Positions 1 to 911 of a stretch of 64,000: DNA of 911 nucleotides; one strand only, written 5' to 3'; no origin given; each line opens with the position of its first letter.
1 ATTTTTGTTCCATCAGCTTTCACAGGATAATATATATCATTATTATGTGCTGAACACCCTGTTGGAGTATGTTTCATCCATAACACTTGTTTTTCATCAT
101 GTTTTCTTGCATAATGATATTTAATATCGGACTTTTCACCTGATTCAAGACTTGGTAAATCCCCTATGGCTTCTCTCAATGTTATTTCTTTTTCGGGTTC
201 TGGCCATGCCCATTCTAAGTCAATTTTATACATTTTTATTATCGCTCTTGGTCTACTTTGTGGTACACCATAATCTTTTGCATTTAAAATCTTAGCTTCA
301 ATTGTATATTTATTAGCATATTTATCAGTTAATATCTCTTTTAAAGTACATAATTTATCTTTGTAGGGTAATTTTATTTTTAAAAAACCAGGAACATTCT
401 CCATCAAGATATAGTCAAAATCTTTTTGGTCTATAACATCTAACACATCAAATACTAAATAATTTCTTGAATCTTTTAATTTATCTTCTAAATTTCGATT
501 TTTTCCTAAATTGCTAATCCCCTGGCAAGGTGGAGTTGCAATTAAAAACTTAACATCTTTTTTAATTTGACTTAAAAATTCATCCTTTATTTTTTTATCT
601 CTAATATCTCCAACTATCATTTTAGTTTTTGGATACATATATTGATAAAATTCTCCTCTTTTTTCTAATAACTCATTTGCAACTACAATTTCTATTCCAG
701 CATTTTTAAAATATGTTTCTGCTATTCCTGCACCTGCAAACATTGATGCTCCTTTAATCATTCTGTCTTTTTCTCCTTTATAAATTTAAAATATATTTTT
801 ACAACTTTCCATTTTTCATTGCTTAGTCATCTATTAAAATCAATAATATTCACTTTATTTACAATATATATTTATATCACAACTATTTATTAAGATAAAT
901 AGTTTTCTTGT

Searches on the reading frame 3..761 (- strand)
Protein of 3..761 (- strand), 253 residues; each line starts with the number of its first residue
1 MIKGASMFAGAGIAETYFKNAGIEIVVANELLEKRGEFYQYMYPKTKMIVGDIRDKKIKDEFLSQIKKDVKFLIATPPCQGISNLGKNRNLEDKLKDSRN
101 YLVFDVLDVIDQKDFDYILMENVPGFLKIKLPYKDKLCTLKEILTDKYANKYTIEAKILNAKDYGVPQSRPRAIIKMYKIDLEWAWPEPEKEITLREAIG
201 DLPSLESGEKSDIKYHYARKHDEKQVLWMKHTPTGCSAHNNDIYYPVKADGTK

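Call 8: search_protein_families(library=ncbifam, proteins=[window:3-761:-], max_evalue=0.01)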
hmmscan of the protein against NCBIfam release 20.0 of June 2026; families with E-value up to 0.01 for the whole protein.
seq(253 aa): 1 family
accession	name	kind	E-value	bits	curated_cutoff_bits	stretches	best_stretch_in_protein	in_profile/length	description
TIGR00675.1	dcm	superfamily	5.9e-30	105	100.65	1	5-220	2-204/329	DNA (cytosine-5-)-methyltransferase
